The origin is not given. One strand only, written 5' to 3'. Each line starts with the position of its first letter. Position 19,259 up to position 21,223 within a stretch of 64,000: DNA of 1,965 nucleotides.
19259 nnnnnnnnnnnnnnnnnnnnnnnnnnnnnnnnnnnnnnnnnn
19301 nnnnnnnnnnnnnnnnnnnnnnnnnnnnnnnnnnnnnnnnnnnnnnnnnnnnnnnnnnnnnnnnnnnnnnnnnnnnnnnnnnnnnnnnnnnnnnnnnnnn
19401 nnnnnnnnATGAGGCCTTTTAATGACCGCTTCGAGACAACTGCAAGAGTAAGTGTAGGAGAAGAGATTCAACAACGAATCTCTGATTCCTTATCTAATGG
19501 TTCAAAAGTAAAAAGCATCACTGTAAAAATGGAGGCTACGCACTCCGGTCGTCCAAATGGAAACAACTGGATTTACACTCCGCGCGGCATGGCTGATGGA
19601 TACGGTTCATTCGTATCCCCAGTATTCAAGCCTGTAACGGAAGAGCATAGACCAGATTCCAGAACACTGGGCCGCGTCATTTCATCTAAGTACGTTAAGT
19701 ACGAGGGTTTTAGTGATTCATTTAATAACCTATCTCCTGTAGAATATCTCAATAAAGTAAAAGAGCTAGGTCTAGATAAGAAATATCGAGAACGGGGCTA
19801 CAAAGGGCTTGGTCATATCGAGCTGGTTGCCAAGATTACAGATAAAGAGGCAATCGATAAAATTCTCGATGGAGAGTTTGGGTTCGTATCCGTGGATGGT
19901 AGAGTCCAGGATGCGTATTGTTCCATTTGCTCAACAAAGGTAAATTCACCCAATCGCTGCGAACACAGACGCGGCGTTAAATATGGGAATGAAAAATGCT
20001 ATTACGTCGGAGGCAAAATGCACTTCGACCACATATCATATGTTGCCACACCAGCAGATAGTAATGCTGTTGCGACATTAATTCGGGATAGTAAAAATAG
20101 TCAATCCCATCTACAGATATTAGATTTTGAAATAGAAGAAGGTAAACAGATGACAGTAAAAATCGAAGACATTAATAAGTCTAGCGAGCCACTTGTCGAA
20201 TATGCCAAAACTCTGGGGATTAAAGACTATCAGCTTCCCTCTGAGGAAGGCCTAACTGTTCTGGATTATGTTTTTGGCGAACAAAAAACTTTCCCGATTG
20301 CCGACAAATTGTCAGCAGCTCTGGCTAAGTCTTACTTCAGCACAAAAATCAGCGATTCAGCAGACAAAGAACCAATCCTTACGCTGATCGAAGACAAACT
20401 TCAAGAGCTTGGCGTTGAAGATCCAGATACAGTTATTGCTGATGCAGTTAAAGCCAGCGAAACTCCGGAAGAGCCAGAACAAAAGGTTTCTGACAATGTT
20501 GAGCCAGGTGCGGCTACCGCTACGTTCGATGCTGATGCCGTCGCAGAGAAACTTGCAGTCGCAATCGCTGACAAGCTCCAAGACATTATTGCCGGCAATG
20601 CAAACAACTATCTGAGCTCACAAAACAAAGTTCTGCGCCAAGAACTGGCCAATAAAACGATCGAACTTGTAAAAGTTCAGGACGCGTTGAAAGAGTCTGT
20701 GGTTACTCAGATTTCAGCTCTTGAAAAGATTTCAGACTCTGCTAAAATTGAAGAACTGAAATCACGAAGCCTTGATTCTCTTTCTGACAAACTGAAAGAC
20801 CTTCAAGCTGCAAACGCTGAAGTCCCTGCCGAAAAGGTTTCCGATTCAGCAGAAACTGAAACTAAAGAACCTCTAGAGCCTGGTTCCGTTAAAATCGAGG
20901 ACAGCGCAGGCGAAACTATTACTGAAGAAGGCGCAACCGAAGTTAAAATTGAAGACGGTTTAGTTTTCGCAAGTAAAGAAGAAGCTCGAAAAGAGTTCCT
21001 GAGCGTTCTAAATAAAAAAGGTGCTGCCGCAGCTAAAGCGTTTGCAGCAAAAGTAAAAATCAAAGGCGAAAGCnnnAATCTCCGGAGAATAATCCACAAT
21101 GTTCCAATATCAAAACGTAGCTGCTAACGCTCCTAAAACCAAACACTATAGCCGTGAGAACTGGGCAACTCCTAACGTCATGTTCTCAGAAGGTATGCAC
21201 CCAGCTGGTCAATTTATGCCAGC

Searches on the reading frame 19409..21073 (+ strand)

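Call 8: search_protein_families(library=phrogs, proteins=[window:19409-21073:+], max_evalue=0.001)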
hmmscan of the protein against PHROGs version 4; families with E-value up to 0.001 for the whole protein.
window:19409-21073:+ (555 aa): 1 family
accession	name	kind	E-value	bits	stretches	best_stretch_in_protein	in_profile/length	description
phrog_16951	-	unknown function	7.2e-06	26.3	1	147-258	123-229/312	-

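Call 17: search_protein_families(library=pfam, proteins=[window:19409-21073:+], max_evalue=0.01)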
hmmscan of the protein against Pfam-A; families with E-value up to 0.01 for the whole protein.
window:19409-21073:+ (555 aa): 0 families
